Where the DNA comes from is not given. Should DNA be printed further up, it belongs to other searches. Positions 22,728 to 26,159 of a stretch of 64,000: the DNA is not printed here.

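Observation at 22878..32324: Type V (Mfa/FimA-like) pilus operon ending in a 1043-aa lipoprotein, bounded by tRNA-Leu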

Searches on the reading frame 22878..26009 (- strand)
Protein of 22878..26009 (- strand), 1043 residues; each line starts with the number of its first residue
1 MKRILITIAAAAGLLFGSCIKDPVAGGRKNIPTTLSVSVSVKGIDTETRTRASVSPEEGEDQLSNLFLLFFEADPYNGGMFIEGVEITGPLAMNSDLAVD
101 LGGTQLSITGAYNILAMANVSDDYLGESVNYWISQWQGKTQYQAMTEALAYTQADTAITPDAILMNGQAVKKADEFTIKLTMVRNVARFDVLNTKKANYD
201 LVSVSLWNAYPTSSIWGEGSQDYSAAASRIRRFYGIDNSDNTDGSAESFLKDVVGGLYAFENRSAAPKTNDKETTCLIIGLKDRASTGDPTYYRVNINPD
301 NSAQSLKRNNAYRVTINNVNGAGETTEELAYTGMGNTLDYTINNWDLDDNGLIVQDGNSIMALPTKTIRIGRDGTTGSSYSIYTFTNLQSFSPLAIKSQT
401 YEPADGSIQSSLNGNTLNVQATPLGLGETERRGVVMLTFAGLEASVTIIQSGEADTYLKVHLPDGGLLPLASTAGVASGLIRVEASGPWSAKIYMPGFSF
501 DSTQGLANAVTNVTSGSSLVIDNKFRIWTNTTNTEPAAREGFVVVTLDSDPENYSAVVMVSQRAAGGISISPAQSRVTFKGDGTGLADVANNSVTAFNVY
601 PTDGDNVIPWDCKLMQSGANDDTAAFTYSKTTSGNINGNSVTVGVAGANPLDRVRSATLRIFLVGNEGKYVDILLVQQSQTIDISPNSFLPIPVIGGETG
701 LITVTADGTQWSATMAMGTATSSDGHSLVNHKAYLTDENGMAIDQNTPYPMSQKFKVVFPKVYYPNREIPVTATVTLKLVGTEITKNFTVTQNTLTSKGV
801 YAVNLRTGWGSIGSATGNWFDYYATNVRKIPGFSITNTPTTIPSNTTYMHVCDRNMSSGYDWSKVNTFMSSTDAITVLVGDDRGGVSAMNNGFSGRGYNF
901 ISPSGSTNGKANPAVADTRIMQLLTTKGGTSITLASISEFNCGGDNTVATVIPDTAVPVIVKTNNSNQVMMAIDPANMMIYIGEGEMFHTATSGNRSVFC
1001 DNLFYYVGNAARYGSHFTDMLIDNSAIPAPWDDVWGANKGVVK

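Call 4: search_protein_families(library=pfam, proteins=[window:22878-26009:-], max_evalue=0.01)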
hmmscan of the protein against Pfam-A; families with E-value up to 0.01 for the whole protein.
window:22878-26009:- (1043 aa): 0 families

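Call 5: search_protein_families(library=ncbifam, proteins=[window:22878-26009:-], max_evalue=0.01)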
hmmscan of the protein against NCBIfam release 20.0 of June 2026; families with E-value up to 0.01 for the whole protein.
window:22878-26009:- (1043 aa): 1 family
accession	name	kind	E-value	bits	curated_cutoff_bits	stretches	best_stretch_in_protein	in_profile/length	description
NF052322.1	FimD_tip_adhes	equivalog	3.5e-15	55.8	170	1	1-348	1-340/664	fimbrial tip adhesin FimD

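Call 9: find_homologous_proteins(query=window:22878-26009:-, max_evalue=0.001)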
Query window:22878-26009:- (1043 aa): 78 proteins with E <= 0.001 among 8000 candidates.
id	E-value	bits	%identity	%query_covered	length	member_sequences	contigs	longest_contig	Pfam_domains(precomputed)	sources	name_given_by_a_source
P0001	0.0e+0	2334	100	100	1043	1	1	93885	-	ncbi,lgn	-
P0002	0.0e+0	1400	62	100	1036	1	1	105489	-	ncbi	-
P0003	0.0e+0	1044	50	100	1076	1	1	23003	-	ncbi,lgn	-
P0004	1.3e-295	1002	48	100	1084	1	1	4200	-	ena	-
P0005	1.3e-275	935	47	100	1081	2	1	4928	-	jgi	-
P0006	1.5e-272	925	45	100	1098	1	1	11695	-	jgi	-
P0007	2.4e-251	855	44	100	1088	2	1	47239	-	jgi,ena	-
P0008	2.0e-247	842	43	100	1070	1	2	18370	-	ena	-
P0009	2.0e-246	839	43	100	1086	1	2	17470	-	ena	-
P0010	2.0e-238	812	43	100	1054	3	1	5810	-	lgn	-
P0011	4.8e-236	805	40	100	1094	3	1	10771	-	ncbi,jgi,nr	ncbi:MAG: hypothetical protein FWE99_00730 [Bacteroidales bacterium]|nr:hypothetical protein [Bacter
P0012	2.2e-234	799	42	98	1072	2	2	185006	-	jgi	-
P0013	8.0e-234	797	42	100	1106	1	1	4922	-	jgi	jgi:hypothetical protein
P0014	8.2e-232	791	42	100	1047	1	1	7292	-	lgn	-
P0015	2.9e-230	785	42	100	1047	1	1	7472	-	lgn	-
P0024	9.3e-207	708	40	100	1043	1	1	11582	-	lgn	-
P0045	6.7e-138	480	33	100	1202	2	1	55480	-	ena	-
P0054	7.4e-116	407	31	97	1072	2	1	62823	-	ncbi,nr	ncbi:MAG: hypothetical protein FWH23_05280 [Bacteroidales bacterium]|nr:hypothetical protein [Bacter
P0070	4.4e-84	302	29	98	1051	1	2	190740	-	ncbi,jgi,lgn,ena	-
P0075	3.4e-65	239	30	78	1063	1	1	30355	-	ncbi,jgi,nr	ncbi:MAG: hypothetical protein LBP56_02170 [Odoribacteraceae bacterium]|jgi:hypothetical protein|nr:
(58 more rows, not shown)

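Call 12: find_encoding_contigs(protein=window:22878-26009:-, flank=10000, max_places=3)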
Protein window:22878-26009:- (1043 aa): 1 contig read that carries it; 1 place shown.
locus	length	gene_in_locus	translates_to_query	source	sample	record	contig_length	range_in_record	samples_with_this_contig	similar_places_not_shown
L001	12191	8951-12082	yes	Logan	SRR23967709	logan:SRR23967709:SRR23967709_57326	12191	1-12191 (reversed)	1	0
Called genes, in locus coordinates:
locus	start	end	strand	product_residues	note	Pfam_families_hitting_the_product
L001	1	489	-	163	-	?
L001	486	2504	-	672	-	PF13493:DUF4118 (weak), PF00512:HisKA, PF02518:HATPase_c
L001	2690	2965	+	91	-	-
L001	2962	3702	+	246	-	PF12099:DUF3575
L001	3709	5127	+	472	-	PF00691:OmpA (weak), PF07719:TPR_2 (faint)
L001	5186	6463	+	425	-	PF06321:P_gingi_FimA, PF08842:Mfa2 (weak), PF15495:Fimbrillin_C (weak)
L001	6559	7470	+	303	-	PF08842:Mfa2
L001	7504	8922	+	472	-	-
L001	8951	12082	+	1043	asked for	-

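Call 15: find_related_loci(query=A2, collection=genome_contigs, flank=10000)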
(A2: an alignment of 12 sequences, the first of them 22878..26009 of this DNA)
Query A2 (1043 aa) in genome_contigs; peptide patterns used: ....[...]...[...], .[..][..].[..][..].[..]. (x = any residue, [..] = any of these).
21 stretches matched a pattern; 10 encode a relative of the query (tblastn E <= 1e-3); 9 distinct loci.
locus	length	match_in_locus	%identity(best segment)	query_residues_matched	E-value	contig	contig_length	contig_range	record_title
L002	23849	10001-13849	62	1-1043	0e+0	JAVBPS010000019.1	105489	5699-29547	MAG: Rikenellaceae bacterium isolate EPI_MAG_00145 c_000001834506, whole genome shotgun sequence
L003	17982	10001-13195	50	1-1041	0e+0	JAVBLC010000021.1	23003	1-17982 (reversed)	MAG: Rikenellaceae bacterium isolate EPI_MAG_00013 c_000011374856, whole genome shotgun sequence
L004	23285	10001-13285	43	1-1041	0e+0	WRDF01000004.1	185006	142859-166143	MAG: Rikenellaceae bacterium isolate Lab288P3bin194 Ga0123353_10000019, whole genome shotgun sequence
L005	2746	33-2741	41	1-1041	0e+0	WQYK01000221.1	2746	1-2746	MAG: Bacteroidales bacterium isolate Emb289P3bin89 Ga0123356_10102622, whole genome shotgun sequence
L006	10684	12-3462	37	1-1041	0e+0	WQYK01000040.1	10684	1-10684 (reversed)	MAG: Bacteroidales bacterium isolate Emb289P3bin89 Ga0123356_10007763, whole genome shotgun sequence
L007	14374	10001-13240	41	2-1041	0e+0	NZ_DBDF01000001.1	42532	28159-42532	MAG: Bacteroides sp. UBA939 UBA939_contig_1287, whole genome shotgun sequence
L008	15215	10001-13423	32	1-1035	4e-141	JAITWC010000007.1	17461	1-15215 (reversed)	MAG: Alistipes sp. isolate TD116_bin7 k119_794782, whole genome shotgun sequence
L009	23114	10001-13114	30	1-1025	3e-99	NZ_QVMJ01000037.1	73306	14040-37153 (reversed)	Bacteroides sp. 519 scaffold37_size73306, whole genome shotgun sequence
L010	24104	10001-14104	29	1-1024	3e-97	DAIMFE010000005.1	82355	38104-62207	MAG TPA_asm: Bacteroides sp. isolate CTOTU14814 NODE_6_length_82355_cov_18.762394, whole genome shotgun sequence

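Call 27: search_solved_structures(query=A1, max_evalue=1, show_alignments=2)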
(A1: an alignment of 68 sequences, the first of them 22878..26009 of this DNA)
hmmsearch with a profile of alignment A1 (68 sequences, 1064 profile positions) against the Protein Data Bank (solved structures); distinct sequences matched with E-value up to 1: 1.
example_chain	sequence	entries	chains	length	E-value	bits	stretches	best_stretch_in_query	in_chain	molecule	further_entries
9b86_A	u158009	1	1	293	0.11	13.5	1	1-54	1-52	Heme-binding protein FetB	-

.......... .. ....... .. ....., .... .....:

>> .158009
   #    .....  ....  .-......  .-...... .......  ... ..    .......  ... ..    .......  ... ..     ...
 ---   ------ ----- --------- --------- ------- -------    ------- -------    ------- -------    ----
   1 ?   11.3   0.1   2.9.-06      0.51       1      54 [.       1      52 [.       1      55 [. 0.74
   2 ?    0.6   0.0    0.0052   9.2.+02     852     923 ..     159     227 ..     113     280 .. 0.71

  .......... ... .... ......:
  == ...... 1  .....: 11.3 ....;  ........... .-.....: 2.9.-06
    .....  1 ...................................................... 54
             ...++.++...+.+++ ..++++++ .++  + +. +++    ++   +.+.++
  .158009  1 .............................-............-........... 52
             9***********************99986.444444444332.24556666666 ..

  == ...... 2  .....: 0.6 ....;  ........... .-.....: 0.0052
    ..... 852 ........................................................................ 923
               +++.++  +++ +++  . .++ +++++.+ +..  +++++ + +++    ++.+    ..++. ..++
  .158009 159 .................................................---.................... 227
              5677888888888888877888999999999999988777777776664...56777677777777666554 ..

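Call 30: predict_structure(alignment_id=A1)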
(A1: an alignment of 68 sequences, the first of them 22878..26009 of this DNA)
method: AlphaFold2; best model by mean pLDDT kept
length: 1043 residues; sequences in the alignment: 68
mean_pLDDT: 89.5   pTM: 0.50
mean pLDDT of the five models: 89.5, 88.6, 87.7, 87.3, 87.1
residues with pLDDT >= 90: 688; 70-90: 291; 50-70: 42; < 50: 22
segments of 3 or more residues with pLDDT < 50: 20-30, 46-52, 346-349
pLDDT, mean of each block of 10 residues (from residue 1): 75 64 41 86 57 74 95 94 93 87 94 97 95 97 96 96 96 95 95 95 98 92 91 97 88 96 88 96 92 92 86 94 95 83 59 71 85 84 82 91 87 92 86 91 87 76 82 85 92 91 79 94 93 81 90 84 75 89 89 91 78 94 97 88 95 94 86 94 94 98 93 93 89 97 96 97 95 96 94 96 92 79 92 92 96 89 93 96 92 93 90 97 95 94 91 97 96 97 90 85 96 97 96 94 72
secondary structure, 60 per line:
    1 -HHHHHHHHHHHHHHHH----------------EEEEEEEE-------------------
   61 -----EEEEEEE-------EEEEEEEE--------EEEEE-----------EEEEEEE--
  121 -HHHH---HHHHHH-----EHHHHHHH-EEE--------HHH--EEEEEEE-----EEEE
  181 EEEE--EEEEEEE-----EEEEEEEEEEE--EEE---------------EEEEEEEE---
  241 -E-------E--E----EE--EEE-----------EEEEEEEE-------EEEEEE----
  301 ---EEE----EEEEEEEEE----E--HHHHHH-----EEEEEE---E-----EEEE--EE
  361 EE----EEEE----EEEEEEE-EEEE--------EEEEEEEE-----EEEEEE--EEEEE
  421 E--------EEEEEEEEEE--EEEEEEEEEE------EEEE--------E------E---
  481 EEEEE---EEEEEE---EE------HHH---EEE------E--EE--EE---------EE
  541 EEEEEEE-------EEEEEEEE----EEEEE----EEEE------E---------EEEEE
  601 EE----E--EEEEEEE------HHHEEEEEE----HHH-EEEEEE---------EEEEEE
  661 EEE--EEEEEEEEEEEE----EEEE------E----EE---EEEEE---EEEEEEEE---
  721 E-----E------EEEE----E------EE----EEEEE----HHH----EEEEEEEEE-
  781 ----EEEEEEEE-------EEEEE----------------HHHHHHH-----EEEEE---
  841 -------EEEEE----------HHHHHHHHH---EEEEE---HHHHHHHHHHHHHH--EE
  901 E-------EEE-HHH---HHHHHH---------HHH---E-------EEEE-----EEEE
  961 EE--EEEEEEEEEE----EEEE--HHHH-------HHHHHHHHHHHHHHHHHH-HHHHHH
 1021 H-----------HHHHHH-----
elements in order (helices of 4 or more, strands of 3 or more residues): H2-17 E34-41 E66-72 E80-87 E96-100 E112-118 H122-125 H129-134 H141-147 E149-151 E165-171 E177-184 E187-193 E199-209 E212-214 E230-237 E262-264 E276-283 E291-296 E304-306 E311-319 H327-332 E338-343 E353-356 E359-362 E367-370 E375-381 E383-386 E395-402 E408-413 E416-421 E430-439 E442-451 E458-461 E481-485 E489-494 E512-514 E539-547 E555-562 E567-571 E576-579 E596-602 E610-616 E626-631 E640-645 E655-663 E666-677 E682-685 E702-706 E710-717 E734-737 E755-759 E771-779 E785-792 E800-804 H821-827 E833-837 E848-852 H863-871 E875-879 H883-896 E899-901 E909-911 H919-924 E948-951 E957-962 E965-974 E979-982 H985-988 H996-1013 H1015-1021 H1033-1038

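Call 33: fold_search(model_id=the predicted structure, library=pdb)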
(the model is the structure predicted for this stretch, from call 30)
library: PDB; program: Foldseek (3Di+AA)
matches with E <= 10: 1875; with E <= 0.001: 344
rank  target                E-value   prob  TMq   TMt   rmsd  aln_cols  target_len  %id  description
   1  9ijj_C                3.2e-15  1.00  0.13  0.14  44.7       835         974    8  In situ structure of the central apparatus in mouse sperm axoneme. (released 2025-06-04)
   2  7sqc_O0               1.9e-13  1.00  0.14  0.13  57.5       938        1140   10  Ciliary C1 central pair apparatus isolated from Chlamydomonas reinhardtii (released 2022-04-13)
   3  9ijj_4I               1.3e-12  1.00  0.13  0.05  60.1       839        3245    7  In situ structure of the central apparatus in mouse sperm axoneme. (released 2025-06-04)
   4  9ijj_O                3.6e-12  1.00  0.14  0.11  42.4       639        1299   10  In situ structure of the central apparatus in mouse sperm axoneme. (released 2025-06-04)
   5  9hcj_10               4.7e-12  1.00  0.11  0.08  28.4       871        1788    9  D. discoideum nuclear pore complex (released 2024-12-25)
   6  9ijj_E                9.5e-12  1.00  0.13  0.21  23.0       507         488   11  In situ structure of the central apparatus in mouse sperm axoneme. (released 2025-06-04)
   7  7stz_C                1.6e-11  1.00  0.12  0.19  38.4       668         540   10  Crystal Structure of Human E-cadherin EC1-5 bound by mouse monoclonal antibody Fab mAb-1_19A11 (released 2022-01-26)
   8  3q2v_A                3.1e-11  1.00  0.11  0.18  39.7       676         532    9  Crystal structure of mouse E-cadherin ectodomain (released 2011-04-06)
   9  6pgw                  4.8e-11  1.00  0.10  0.22  35.3       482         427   10  Crystal structure of zebrafish Protocadherin-19 EC3-6 (released 2020-12-30)
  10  1l3w                  5.0e-11  1.00  0.11  0.17  42.0       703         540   12  C-cadherin Ectodomain (released 2002-04-26)
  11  8k3j_A                5.0e-11  1.00  0.10  0.14  32.1       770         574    9  Structure of human CNTN2 immunoglobulin domains 1-6 homo-dimer (released 2024-07-17)
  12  7r5k_10               7.0e-11  1.00  0.10  0.07  55.1      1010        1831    9  Human nuclear pore complex (constricted) (released 2022-06-22)
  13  9ijj_4H               7.3e-11  1.00  0.11  0.04  58.4       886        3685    9  In situ structure of the central apparatus in mouse sperm axoneme. (released 2025-06-04)
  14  4oia_B                1.3e-10  1.00  0.09  0.19  30.1       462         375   12  Crystal Structure of ICAM-5 D1-D4 ectodomain fragment, Space Group P4322 (released 2014-07-16)
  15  9ijj_P                1.4e-10  1.00  0.13  0.20  33.2       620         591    9  In situ structure of the central apparatus in mouse sperm axoneme. (released 2025-06-04)
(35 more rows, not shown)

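Call 75: find_encoding_contigs(protein=P0070, flank=9000, max_places=1)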
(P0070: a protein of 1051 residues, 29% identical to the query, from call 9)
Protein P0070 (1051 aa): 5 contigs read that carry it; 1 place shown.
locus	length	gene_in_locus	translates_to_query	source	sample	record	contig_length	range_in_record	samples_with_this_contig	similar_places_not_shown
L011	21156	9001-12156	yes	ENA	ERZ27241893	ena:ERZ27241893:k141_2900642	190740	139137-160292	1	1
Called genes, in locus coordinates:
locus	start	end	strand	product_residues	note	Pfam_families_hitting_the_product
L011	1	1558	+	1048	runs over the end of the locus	-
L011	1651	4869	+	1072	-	-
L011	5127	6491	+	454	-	PF06321:P_gingi_FimA (weak), PF15495:Fimbrillin_C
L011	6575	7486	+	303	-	PF08842:Mfa2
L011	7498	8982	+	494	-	-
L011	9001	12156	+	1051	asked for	-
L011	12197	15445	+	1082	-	-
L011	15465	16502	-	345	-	PF14297:Lin1244_N, PF25200:DUF7833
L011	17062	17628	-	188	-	PF07751:Abi_2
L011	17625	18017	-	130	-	PF07751:Abi_2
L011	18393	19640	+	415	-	PF25967:RND-MFP_C (weak)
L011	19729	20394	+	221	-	PF02463:SMC_N (faint), PF00005:ABC_tran, PF13401:AAA_22 (faint), PF13304:AAA_21 (faint)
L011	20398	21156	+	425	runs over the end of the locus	PF12704:MacB_PCD, PF02687:FtsX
